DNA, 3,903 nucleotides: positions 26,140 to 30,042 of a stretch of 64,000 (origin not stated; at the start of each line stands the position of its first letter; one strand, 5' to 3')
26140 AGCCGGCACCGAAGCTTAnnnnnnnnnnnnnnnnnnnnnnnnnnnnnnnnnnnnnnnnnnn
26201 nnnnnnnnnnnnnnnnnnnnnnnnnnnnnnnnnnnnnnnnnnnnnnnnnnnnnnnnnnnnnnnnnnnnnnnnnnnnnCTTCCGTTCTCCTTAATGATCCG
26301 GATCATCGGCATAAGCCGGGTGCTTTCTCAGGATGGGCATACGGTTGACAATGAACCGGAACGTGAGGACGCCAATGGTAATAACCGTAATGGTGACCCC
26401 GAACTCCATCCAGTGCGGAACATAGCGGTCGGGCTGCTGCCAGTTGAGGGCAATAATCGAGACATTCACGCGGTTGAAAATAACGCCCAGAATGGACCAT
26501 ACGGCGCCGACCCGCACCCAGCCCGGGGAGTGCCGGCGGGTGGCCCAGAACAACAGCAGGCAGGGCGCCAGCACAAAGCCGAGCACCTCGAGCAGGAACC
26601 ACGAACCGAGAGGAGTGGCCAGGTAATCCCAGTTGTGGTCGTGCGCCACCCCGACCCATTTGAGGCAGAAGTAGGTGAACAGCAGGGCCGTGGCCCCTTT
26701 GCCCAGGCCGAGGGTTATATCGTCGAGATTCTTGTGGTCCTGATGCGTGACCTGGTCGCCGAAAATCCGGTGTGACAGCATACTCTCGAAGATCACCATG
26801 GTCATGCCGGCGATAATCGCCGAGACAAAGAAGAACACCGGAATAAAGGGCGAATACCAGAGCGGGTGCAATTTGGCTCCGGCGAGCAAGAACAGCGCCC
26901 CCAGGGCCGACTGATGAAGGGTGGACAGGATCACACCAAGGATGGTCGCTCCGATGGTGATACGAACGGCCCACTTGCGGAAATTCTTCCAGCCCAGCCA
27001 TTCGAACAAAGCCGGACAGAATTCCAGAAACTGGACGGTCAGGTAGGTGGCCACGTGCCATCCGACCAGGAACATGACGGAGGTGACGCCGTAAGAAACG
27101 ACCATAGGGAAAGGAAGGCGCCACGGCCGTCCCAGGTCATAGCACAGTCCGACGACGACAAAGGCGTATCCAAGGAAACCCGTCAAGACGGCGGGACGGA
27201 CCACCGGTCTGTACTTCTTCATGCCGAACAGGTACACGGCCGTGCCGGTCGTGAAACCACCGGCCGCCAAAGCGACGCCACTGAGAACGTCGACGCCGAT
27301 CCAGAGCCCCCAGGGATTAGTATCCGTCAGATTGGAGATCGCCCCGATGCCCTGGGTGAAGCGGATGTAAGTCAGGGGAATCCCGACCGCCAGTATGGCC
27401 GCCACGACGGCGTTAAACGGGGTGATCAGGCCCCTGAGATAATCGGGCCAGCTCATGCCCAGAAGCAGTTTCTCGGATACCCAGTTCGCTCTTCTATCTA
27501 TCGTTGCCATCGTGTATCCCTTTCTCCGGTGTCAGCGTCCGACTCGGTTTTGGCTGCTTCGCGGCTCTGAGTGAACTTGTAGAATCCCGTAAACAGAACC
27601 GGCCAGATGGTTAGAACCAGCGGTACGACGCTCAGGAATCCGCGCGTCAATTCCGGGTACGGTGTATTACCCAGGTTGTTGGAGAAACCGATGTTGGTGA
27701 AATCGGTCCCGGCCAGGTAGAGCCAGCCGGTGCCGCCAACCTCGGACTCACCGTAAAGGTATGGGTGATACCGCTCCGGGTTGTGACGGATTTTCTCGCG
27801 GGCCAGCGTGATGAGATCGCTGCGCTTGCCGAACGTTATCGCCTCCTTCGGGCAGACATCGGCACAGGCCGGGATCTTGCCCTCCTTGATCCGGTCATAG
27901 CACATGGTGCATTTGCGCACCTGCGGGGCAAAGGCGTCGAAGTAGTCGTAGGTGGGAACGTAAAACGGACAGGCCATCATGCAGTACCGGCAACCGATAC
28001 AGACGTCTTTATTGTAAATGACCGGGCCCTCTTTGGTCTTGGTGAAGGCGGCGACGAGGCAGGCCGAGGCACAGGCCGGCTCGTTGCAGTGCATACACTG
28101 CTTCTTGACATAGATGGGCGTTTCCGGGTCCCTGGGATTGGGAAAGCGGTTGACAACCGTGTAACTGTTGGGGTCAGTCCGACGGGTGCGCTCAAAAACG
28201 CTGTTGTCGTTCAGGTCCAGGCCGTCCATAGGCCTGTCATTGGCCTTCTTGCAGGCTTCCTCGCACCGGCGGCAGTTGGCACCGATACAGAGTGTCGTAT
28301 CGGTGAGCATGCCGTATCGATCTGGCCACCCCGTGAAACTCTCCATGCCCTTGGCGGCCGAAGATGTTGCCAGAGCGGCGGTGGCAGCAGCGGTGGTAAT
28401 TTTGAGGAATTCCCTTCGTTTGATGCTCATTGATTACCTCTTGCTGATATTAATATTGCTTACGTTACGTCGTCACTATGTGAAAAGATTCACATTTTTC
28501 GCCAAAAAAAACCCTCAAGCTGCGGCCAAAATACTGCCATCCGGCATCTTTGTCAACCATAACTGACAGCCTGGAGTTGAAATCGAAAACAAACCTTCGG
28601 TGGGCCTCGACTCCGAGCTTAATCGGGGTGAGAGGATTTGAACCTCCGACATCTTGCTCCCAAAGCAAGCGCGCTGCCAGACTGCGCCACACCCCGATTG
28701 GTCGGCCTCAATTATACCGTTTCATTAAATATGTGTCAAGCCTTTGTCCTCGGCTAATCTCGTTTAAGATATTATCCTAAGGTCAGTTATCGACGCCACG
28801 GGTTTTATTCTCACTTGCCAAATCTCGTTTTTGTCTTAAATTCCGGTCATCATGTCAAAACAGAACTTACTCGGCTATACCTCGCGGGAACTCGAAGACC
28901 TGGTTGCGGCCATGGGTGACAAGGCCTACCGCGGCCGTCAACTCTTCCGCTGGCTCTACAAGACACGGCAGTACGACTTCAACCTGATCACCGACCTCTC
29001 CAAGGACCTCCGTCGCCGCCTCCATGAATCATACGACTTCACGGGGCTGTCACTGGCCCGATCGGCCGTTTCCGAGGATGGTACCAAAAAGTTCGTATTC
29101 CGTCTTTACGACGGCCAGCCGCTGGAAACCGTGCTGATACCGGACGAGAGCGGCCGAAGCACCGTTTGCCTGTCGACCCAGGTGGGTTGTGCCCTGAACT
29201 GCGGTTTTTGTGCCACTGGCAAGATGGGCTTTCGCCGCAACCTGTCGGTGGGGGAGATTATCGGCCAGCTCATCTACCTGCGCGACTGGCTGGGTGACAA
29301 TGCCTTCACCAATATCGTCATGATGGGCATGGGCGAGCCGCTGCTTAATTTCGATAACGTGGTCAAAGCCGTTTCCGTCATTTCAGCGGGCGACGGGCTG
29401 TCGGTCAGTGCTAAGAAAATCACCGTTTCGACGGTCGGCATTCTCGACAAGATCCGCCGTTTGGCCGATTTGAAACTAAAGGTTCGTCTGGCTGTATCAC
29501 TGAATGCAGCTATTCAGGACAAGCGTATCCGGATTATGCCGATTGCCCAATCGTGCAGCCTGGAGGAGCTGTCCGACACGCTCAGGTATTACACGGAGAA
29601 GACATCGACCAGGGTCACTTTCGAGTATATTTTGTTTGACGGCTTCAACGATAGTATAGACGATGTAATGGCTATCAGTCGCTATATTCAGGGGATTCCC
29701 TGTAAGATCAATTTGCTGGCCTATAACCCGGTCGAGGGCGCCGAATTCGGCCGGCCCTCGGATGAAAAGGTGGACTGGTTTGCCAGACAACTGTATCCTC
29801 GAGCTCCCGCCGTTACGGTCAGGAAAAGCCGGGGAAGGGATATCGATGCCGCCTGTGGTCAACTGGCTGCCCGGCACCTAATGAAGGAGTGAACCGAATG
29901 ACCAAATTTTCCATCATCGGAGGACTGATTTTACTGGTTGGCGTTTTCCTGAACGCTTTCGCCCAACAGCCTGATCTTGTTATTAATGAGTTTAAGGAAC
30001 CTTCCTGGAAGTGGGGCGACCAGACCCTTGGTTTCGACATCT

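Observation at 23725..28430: NrfCD-type quinone module wired to two tandem 13-heme cytochromes, bracketed by two tRNA genes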

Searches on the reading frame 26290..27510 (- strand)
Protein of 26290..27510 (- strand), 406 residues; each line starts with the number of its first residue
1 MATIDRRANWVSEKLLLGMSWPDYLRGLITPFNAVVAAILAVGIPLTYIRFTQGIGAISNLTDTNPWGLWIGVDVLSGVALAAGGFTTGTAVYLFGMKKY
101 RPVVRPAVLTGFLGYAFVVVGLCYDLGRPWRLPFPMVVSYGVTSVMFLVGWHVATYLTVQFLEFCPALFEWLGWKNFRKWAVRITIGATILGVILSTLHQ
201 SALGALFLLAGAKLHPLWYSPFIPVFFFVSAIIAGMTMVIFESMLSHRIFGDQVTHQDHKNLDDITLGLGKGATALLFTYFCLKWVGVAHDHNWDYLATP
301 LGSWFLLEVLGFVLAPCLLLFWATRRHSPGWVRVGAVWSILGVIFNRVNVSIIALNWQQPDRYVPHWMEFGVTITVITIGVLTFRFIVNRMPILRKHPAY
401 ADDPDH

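Call 4: search_protein_families(library=pfam, proteins=[window:26290-27510:-], max_evalue=0.01)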
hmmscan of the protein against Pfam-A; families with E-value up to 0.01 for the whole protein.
window:26290-27510:- (406 aa): 1 family
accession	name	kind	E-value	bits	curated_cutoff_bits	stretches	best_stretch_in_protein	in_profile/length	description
PF03916.19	NrfD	-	1.1e-19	71.7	25.8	1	61-350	5-304/313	Polysulphide reductase, NrfD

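Call 5: search_protein_families(library=ncbifam, proteins=[window:26290-27510:-], max_evalue=0.01)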
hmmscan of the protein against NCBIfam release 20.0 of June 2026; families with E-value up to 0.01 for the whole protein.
window:26290-27510:- (406 aa): 4 families
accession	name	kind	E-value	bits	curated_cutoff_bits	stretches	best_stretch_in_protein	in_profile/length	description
NF045714.1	sulf_resp_HmcC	equivalog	4.3e-156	519.9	550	1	30-402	2-376/376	sulfate respiration complex protein HmcC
NF008133.1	PRK10881.1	equivalog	3.1e-75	254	450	1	28-395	11-375/377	Ni/Fe-hydrogenase cytochrome b subunit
NF041784.1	mnquin_red_QrcD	equivalog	2e-25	89.9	570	1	34-394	23-401/408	menaquinone reductase integral membrane subunit QrcD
NF045798.1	DsrP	equivalog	4.7e-07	29.6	350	1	34-388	17-337/346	sulfate reduction electron transfer complex DsrMKJOP subunit DsrP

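Call 72: search_solved_structures(query=window:26290-27510:-, max_evalue=0.001)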
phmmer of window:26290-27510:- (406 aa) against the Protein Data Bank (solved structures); distinct sequences matched with E-value up to 0.001: 0.

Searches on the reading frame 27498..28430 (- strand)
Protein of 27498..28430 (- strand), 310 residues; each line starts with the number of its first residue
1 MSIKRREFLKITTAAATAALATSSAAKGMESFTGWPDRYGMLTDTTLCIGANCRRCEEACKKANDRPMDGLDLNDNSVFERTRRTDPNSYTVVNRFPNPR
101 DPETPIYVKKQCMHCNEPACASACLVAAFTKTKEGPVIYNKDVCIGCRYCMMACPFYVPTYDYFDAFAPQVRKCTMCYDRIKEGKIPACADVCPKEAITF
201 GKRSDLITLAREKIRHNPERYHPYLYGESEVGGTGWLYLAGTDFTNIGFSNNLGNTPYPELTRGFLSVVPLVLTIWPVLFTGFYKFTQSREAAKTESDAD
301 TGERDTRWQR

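Call 4: search_protein_families(library=pfam, proteins=[window:27498-28430:-], max_evalue=0.01)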
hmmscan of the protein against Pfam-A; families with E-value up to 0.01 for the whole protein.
window:27498-28430:- (310 aa): 9 families
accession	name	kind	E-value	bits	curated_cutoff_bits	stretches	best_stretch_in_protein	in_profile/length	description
PF13247.11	Fer4_11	-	1.1e-19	70.9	26.2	1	106-203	4-100/100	4Fe-4S dicluster domain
PF13187.11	Fer4_9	-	8.9e-11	42.1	27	2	144-198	2-52/52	4Fe-4S dicluster domain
PF12838.12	Fer4_7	-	1.1e-09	39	27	3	144-197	2-52/52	4Fe-4S dicluster domain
PF12797.12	Fer4_2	-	7.9e-08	32.2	24.5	1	136-156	2-22/22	4Fe-4S binding domain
PF13237.11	Fer4_10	-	1.3e-07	31.8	25.5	1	137-194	2-53/53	4Fe-4S dicluster domain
PF12837.12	Fer4_6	-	1.4e-05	25.3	25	1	138-158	3-23/24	4Fe-4S binding domain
PF00037.32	Fer4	-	1.7e-05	24.8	21.1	1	137-157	1-21/24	4Fe-4S binding domain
PF14697.11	Fer4_21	-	0.00098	19.6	35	1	110-156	6-53/59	4Fe-4S dicluster domain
PF10518.14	TAT_signal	-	0.0024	18.2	22.7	1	3-21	2-20/21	TAT (twin-arginine translocation) pathway signal sequence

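Call 5: search_protein_families(library=ncbifam, proteins=[window:27498-28430:-], max_evalue=0.01)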
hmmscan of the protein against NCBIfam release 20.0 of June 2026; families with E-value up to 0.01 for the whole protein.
window:27498-28430:- (310 aa): 33 families (the best 25 are shown)
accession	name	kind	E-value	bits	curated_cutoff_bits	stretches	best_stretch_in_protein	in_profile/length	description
NF045715.1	sulf_resp_HmcB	equivalog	1.3e-122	408.7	420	1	4-299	1-294/307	sulfate respiration complex iron-sulfur protein HmcB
NF008134.0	PRK10882.1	equivalog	2.5e-65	220.7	263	1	3-262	2-287/329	hydrogenase 2 operon protein HybA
TIGR01582.1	FDH-beta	equivalog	1e-36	126.5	334.7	1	39-239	22-220/283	formate dehydrogenase subunit beta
NF045797.1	DsrO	equivalog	2.9e-29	102.2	200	1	1-217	1-216/235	sulfate reduction electron transfer complex DsrMKJOP subunit DsrO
TIGR02951.1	DMSO_dmsB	equivalog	1.2e-28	100.2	214.1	1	38-206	1-156/161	DMSO/selenate family reductase complex B subunit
TIGR03149.1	cyt_nit_nrfC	equivalog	4.3e-26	91.7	377.6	1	3-216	2-197/225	cytochrome c nitrite reductase Fe-S protein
NF038355.1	FDH3_beta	equivalog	3.9e-21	75.9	240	2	110-177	52-121/180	formate dehydrogenase FDH3 subunit beta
NF011569.0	PRK14993.1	equivalog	3.9e-19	69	416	1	4-205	4-190/244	tetrathionate reductase subunit TtrB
NF041715.1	arsenate_red_ArrB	equivalog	1.4e-17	64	450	2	38-161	2-106/233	arsenate respiratory reductase iron-sulfur subunit ArrB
NF041782.1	mnquin_red_QrcC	equivalog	2.2e-17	63.5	400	1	39-171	1-128/239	menaquinone reductase iron-sulfur cluster-binding subunit QrcC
NF042979.1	EthbenzDh_ebdB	equivalog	6.8e-17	61.3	740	1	105-206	146-245/354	ethylbenzene dehydrogenase subunit beta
TIGR03478.1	DMSO_red_II_bet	subfamily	1.8e-16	60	480.7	1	106-205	125-222/321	DMSO reductase family type II enzyme, iron-sulfur subunit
NF009408.0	PRK12769.1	equivalog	2.9e-13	48.8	1003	1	110-217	54-161/659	formate-dependent uric acid utilization protein AegA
NF007382.0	PRK09898.1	equivalog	2.9e-12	46.6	213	1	41-179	61-191/208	ferredoxin-like protein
TIGR01660.1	narH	equivalog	9.4e-12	44.1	524.05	1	86-193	157-262/492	nitrate reductase subunit beta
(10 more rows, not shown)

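Call 73: search_solved_structures(query=window:27498-28430:-, max_evalue=1e-10)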
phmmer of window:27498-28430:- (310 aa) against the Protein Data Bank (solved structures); distinct sequences matched with E-value up to 1e-10: 14.
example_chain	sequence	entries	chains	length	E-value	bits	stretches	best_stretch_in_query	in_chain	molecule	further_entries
1kqf_B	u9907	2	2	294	4.1e-29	104.9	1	39-239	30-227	FORMATE DEHYDROGENASE, NITRATE-INDUCIBLE, IRON-SULFUR SUBUNIT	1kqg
2vpw_B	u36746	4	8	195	3.1e-18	69.2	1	38-205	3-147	NRFC PROTEIN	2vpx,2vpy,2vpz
9vap_B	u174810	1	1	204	3.6e-16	62.4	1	42-218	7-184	4Fe-4S dicluster domain-containing protein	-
6cz7_B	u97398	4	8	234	6.1e-16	61.7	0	38-162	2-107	4Fe-4S ferredoxin, iron-sulfur binding domain protein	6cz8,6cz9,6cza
2ivf_B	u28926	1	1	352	1.4e-15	60.4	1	106-208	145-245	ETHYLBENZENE DEHYDROGENASE BETA-SUBUNIT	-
4ydd_B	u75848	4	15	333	1.6e-15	60.3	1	105-206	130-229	DMSO reductase family type II enzyme, iron-sulfur subunit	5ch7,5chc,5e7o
30gj_B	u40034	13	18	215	3.7e-15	59.1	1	46-228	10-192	Formate dehydrogenase, beta subunit, putative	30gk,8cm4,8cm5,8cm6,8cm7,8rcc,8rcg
8rc8_B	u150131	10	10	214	4.3e-15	58.9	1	47-228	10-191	Formate dehydrogenase, beta subunit, putative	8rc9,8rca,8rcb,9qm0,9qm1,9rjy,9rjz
6sdr_B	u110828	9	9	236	5.3e-15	58.6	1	47-228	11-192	Formate dehydrogenase, beta subunit, putative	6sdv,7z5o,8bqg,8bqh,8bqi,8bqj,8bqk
1q16_B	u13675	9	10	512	8.7e-13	51.3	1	105-194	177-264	Respiratory nitrate reductase 1 beta chain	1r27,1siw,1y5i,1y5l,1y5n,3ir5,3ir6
6f0k_B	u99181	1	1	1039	2e-12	50.1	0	35-165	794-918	Fe-S-cluster-containing hydrogenase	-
1y4z_B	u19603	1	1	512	3e-12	49.5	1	105-194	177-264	Respiratory nitrate reductase 1 beta chain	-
1h0h_B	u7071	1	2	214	3.2e-12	49.4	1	40-215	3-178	FORMATE DEHYDROGENASE SUBUNIT BETA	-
3egw_B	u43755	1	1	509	3.8e-12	49.2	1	105-194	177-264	Respiratory nitrate reductase 1 beta chain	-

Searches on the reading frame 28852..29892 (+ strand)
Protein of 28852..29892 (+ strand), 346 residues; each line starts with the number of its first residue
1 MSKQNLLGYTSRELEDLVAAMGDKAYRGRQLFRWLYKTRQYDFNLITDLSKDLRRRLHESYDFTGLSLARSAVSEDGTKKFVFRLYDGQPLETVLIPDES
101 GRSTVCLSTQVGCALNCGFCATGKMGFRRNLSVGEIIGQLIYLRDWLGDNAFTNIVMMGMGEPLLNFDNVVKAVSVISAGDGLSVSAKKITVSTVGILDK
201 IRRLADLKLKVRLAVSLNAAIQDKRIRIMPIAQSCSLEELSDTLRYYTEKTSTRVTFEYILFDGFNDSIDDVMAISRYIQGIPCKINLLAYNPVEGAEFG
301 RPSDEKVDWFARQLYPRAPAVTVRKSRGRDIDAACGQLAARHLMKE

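Call 37: search_protein_families(library=pfam, proteins=[window:28852-29892:+], max_evalue=0.001)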
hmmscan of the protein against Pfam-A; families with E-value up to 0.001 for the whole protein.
window:28852-29892:+ (346 aa): 2 families
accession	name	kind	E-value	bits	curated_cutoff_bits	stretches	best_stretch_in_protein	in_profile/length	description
PF21016.3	RlmN_N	-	2.9e-16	59.4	24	1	5-60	2-57/60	Ribosomal RNA large subunit methyltransferase N-terminal domain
PF04055.27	Radical_SAM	-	1.5e-14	54.9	29.5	1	108-272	2-162/166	Radical SAM superfamily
